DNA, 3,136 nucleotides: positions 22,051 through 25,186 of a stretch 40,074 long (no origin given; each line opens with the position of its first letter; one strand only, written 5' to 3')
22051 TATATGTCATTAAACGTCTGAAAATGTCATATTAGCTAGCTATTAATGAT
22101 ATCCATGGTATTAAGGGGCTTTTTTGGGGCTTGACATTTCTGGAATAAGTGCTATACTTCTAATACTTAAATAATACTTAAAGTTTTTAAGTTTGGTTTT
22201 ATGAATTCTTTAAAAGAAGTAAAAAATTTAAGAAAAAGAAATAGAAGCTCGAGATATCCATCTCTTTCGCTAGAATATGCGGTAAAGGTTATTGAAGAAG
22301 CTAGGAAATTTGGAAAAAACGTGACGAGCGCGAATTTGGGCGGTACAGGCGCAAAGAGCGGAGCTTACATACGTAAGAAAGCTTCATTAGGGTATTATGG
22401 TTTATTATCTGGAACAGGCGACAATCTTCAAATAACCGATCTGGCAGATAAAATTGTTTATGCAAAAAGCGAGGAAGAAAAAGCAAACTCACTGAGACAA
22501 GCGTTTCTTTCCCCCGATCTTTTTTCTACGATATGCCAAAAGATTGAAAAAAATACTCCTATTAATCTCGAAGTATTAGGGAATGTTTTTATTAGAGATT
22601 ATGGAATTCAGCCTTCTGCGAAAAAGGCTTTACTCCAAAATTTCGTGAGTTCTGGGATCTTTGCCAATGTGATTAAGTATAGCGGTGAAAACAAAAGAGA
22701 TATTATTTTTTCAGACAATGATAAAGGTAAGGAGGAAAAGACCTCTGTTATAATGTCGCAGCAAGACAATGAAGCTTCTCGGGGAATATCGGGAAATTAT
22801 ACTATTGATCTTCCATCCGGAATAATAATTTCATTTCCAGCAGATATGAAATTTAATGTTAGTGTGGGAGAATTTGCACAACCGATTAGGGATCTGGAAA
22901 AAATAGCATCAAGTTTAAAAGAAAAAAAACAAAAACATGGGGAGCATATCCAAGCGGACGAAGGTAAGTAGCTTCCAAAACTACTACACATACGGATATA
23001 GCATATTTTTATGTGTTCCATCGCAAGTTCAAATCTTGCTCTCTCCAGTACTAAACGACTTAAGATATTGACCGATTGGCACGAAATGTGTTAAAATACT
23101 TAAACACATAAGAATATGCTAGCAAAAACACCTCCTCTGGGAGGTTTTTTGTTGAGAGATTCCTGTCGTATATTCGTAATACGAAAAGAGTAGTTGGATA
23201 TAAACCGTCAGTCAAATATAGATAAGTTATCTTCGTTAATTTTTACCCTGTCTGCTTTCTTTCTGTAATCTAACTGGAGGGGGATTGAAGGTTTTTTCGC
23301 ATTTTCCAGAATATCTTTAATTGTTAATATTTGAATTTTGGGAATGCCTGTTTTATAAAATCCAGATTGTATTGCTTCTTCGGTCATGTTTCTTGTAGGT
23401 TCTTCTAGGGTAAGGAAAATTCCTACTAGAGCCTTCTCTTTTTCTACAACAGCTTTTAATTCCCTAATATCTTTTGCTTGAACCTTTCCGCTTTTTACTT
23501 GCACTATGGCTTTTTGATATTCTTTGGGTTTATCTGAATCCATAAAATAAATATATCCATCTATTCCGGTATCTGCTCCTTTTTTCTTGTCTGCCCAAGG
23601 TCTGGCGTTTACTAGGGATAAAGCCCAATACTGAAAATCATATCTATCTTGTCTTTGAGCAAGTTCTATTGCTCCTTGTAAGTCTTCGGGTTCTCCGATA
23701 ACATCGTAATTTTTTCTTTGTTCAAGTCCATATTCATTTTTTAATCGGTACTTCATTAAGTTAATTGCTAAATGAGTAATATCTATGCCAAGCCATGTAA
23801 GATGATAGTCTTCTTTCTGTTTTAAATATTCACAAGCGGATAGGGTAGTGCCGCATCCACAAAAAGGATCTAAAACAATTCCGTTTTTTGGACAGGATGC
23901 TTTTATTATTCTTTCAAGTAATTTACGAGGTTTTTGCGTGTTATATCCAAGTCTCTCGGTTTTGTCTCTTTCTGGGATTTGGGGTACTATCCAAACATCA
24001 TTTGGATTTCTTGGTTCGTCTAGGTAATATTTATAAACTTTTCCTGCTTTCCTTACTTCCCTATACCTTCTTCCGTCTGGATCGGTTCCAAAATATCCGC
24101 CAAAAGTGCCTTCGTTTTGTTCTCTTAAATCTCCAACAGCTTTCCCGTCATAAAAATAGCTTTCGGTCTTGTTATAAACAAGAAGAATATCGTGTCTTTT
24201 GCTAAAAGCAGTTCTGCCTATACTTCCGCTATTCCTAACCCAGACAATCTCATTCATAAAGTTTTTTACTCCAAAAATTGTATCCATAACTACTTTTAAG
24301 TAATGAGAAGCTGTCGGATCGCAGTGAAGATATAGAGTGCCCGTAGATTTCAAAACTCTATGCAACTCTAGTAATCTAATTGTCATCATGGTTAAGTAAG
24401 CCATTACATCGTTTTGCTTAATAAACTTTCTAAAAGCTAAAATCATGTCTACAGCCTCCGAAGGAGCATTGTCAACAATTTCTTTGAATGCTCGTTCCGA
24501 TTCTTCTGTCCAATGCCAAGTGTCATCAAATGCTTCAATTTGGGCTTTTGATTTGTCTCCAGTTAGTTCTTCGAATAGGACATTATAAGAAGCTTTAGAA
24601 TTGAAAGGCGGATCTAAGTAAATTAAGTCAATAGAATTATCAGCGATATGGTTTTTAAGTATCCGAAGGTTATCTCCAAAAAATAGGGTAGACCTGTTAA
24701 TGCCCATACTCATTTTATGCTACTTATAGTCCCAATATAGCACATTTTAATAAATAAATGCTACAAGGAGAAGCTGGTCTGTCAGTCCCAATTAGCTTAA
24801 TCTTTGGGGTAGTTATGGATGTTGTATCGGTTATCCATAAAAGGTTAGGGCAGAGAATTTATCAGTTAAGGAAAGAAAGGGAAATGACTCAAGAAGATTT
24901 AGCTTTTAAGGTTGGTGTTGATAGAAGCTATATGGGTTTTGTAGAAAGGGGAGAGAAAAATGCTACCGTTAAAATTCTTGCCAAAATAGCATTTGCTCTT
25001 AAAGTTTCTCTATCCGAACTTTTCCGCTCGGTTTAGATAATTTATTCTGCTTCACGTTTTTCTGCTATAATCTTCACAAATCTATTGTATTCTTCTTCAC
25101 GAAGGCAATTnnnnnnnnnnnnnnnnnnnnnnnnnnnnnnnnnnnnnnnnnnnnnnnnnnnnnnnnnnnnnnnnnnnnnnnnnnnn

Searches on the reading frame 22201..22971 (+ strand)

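Call 3: search_protein_families(library=pfam, proteins=[window:22201-22971:+], max_evalue=1)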
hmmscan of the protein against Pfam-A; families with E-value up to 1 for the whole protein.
window:22201-22971:+ (256 aa): 1 family
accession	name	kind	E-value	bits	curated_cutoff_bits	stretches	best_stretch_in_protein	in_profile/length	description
PF09821.14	AAA_assoc_C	-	0.06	14.4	27.6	1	67-160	25-118/119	C-terminal AAA-associated domain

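Call 4: search_protein_families(library=padloc, proteins=[window:22201-22971:+], max_evalue=1)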
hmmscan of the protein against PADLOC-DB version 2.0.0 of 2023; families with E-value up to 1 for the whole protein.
window:22201-22971:+ (256 aa): 1 family
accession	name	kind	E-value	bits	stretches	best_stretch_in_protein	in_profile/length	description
PDLC02422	PprDinG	-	0.021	11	1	183-252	116-181/930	-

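Call 5: search_protein_families(library=ncbifam, proteins=[window:22201-22971:+], max_evalue=1)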
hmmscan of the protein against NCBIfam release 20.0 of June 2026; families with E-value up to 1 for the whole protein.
window:22201-22971:+ (256 aa): 0 families

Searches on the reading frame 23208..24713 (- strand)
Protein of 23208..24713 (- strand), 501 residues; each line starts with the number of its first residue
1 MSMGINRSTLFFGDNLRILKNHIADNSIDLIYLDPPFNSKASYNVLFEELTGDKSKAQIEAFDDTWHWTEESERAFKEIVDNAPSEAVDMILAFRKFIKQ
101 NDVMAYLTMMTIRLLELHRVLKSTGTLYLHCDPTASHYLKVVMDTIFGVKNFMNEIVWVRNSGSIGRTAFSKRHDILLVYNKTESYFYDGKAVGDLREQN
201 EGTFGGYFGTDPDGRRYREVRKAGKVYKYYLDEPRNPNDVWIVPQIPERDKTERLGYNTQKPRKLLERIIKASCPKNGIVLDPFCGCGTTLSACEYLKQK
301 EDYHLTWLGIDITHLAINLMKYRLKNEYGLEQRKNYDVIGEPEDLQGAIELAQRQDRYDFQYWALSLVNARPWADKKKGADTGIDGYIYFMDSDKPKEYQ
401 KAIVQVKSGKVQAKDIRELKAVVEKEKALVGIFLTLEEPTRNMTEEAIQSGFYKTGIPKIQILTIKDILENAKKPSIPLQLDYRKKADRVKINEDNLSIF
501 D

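Call 3: search_protein_families(library=pfam, proteins=[window:23208-24713:-], max_evalue=1)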
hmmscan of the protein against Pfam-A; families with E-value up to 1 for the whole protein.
window:23208-24713:- (501 aa): 8 families
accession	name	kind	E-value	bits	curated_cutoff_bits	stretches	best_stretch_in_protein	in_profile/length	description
PF01555.25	N6_N4_Mtase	-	2.5e-41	142.5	26.7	1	28-318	1-217/221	DNA methylase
PF22722.2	NA-iREase1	-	2.5e-09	37.5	27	1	375-450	18-91/106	NACHT-associated inactive Restriction Endonuclease 1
PF04471.18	Mrr_cat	-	3.9e-09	37.1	21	1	356-449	5-99/115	Restriction endonuclease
PF02086.21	MethyltransfD12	-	1.5e-05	25.3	22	1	24-83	172-230/253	D12 class N6 adenine-specific DNA methyltransferase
PF03602.21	Cons_hypoth95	-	0.00078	19.6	24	1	11-51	96-137/182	Conserved hypothetical protein 95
PF13847.12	Methyltransf_31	-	0.0021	18.2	27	1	277-326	4-50/145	Methyltransferase domain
PF14280.11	DUF4365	-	0.055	14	24.3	1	377-412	22-58/139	Domain of unknown function (DUF4365)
PF08241.18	Methyltransf_11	-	0.11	13.6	21.2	0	103-128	69-94/95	Methyltransferase domain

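Call 4: search_protein_families(library=padloc, proteins=[window:23208-24713:-], max_evalue=1)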
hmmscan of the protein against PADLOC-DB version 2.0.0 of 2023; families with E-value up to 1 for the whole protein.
window:23208-24713:- (501 aa): 68 families (the best 25 are shown)
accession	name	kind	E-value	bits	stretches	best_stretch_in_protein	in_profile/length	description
PDLC03339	MTase_II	-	8e-49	164.4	2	101-326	55-273/399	Type II methyltransferase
PDLC03300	MTase_II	-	2.4e-40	136.5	3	104-193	84-174/302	Type II methyltransferase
PDLC03354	MTase_II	-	1.2e-38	131.3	3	104-219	127-240/425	Type II methyltransferase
PDLC03299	MTase_II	-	2.5e-34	117.1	2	94-333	49-268/296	Type II methyltransferase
PDLC03644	MTase_III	-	1.7e-32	110.9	3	106-189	109-193/542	Type III methyltransferase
PDLC03371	MTase_II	-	2e-29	100.9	1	7-326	10-254/260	Type II methyltransferase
PDLC03636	MTase_III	-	2.2e-28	97.4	3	105-187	95-178/575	Type III methyltransferase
PDLC03320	MTase_II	-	1.5e-26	91.2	2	120-298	93-254/289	Type II methyltransferase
PDLC03633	MTase_III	-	8.9e-26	88.7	2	102-366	147-386/616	Type III methyltransferase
PDLC03641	MTase_III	-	3.1e-25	86.8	2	10-186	107-265/657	Type III methyltransferase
PDLC03635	MTase_III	-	5.5e-24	82.8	2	104-190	266-357/708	Type III methyltransferase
PDLC03634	MTase_III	-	2.6e-23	80.8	3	106-221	173-287/621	Type III methyltransferase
PDLC03638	MTase_III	-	5.9e-21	72.5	2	105-188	430-514/816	Type III methyltransferase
PDLC03387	MTase_II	-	1.3e-19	68.5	2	155-327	145-278/289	Type II methyltransferase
PDLC03265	MTase_II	-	1.9e-17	61.7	3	105-164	72-128/333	Type II methyltransferase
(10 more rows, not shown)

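Call 5: search_protein_families(library=ncbifam, proteins=[window:23208-24713:-], max_evalue=1)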
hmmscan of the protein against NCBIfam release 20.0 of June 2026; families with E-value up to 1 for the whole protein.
window:23208-24713:- (501 aa): 7 families
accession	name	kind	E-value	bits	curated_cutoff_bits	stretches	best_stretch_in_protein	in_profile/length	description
NF008572.0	PRK11524.1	equivalog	1.2e-23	83.7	292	2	94-300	49-238/294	adenine-specific DNA-methyltransferase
NF050803.1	DnaMtaseCcrMCaul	equivalog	5.2e-15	55.2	830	2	250-331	179-254/350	adenine-specific DNA-methyltransferase CcrM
NF010253.0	PRK13699.1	subfamily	3.6e-05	23.5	244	1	257-294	144-181/226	DNA methyltransferase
TIGR00095.1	TIGR00095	equivalog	0.01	15.5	117.5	1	16-46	113-143/194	16S rRNA (guanine(966)-N(2))-methyltransferase RsmD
NF003809.0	PRK05398.1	subfamily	0.012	14.2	442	1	373-472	253-348/416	formyl-CoA transferase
TIGR03253.1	oxalate_frc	equivalog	0.018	13.8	504.2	1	373-471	253-347/416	formyl-CoA transferase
NF045667.1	MTase_DVU1556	equivalog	0.1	12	155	0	272-318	18-59/213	DVU_1556 family methyltransferase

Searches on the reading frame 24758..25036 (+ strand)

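Call 3: search_protein_families(library=pfam, proteins=[window:24758-25036:+], max_evalue=1)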
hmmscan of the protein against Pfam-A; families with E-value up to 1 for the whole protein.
window:24758-25036:+ (92 aa): 7 families
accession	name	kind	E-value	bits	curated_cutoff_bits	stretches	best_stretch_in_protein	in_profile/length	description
PF01381.28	HTH_3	-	2.5e-13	50.3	23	1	34-88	1-55/55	Helix-turn-helix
PF13560.12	HTH_31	-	1.5e-07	32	27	1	29-87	1-60/64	Helix-turn-helix domain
PF12844.13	HTH_19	-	3.2e-07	30.6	30.2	1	31-90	1-60/64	Helix-turn-helix domain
PF13443.12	HTH_26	-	1.1e-05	26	22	1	34-89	2-58/63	Cro/C1-type HTH DNA-binding domain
PF01047.28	MarR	-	0.029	14.7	24.6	1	35-59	10-34/59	MarR family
PF13744.12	HTH_37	-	0.037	14.3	27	1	28-64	17-53/80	Helix-turn-helix domain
PF17762.8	HTH_ParB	-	0.078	13.6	22.6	1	34-58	12-36/102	ParB HTH domain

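Call 4: search_protein_families(library=padloc, proteins=[window:24758-25036:+], max_evalue=1)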
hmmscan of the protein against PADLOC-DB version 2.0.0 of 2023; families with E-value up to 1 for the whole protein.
window:24758-25036:+ (92 aa): 26 families (the best 25 are shown)
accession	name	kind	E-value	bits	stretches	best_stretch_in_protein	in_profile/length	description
PDLC03665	Control_protein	-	2.9e-16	57.5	1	26-89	5-71/77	control protein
PDLC03664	Control_protein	-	1.5e-14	52.2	1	29-89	13-73/74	control protein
PDLC02926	HTH_VI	-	2.2e-12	45.1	1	30-89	2-61/92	-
PDLC03666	Control_protein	-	4.5e-12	44.3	1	26-90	3-67/77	control protein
PDLC03668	Control_protein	-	1.4e-11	42.7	1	32-86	11-65/79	control protein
PDLC04775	PDC-M69A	-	4.7e-09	34.8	1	26-90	4-68/113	-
PDLC04142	capH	-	9.2e-09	34.3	1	27-89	4-66/103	capH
PDLC03671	Control_protein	-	2.2e-08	32.2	1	28-88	13-73/84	control protein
PDLC03952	RmrA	-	2e-07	28.2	1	31-83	24-76/395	-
PDLC03536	REase_II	-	4.7e-07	27.7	1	29-89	10-70/237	Type II restriction enzyme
PDLC03953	RmrA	-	2.6e-05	21.6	1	28-85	4-61/373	-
PDLC03951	RmrA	-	3.6e-05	20.9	1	31-88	10-67/400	-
PDLC04758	PDC-M64B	-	4.9e-05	21.8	1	30-85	31-86/123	-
PDLC03949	RmrA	-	5.8e-05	20.1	1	32-86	5-59/363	-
PDLC03955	RmrA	-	6.7e-05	20.3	1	33-84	24-75/371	-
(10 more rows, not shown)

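Call 5: search_protein_families(library=ncbifam, proteins=[window:24758-25036:+], max_evalue=1)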
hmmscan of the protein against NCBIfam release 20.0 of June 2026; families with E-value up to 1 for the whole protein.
window:24758-25036:+ (92 aa): 17 families
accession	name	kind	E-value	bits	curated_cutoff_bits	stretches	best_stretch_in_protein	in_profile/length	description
NF006015.0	PRK08154.1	subfamily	2.9e-12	46.4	204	1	26-90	27-91/314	anaerobic benzoate catabolism transcriptional regulator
NF041951.1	phage_RstR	subfamily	1e-11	45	80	1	30-89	3-62/108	RstR family transcriptional repressor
TIGR03070.1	couple_hipB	subfamily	2e-09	37.3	71.65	1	29-81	2-54/58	type II toxin-antitoxin system Y4mF family antitoxin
NF047948.1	male_kill_WMK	equivalog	9.2e-09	35.2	300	1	25-89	158-222/300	WO male-killing family protein Wmk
NF010465.0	PRK13890.1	equivalog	1.3e-08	35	96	1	34-90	10-66/121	conjugal transfer protein TrbA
NF046032.1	TransRegSlrRBacil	equivalog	5.7e-08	33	250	1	33-90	7-63/149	HTH-type transcriptional regulator SlrR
NF038139.1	Reg_Aceta_RamB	equivalog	3.8e-07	29.1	700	1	30-84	3-57/465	acetate metabolism transcriptional regulator RamB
NF007271.0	PRK09726.1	equivalog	2.1e-05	24.4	79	1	29-85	12-68/88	type II toxin-antitoxin system antitoxin HipB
TIGR00270.2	TIGR00270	equivalog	3.4e-05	23.7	110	1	28-87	74-133/159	multiprotein bridging factor aMBF1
NF007257.0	PRK09706.1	subfamily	5.2e-05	23.1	101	1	28-84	4-60/135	transcriptional repressor DicA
NF041677.1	trans_regClgR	equivalog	8.5e-05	22.6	170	1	29-89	8-68/113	transcriptional regulator ClgR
NF004471.0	PRK05803.1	subfamily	0.00029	20.1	252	1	27-77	181-228/235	RNA polymerase sporulation sigma factor SigK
NF007408.0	PRK09943.1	equivalog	0.0004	20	211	1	30-90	8-68/185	HTH-type transcriptional regulator PuuR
TIGR02846.1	spore_sigmaK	equivalog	0.00082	19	298.65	1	22-75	174-224/227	RNA polymerase sporulation sigma factor SigK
NF041575.1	antitoxPezA_Strep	equivalog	0.0022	18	290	1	30-85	2-57/158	type II toxin-antitoxin system antitoxin PezA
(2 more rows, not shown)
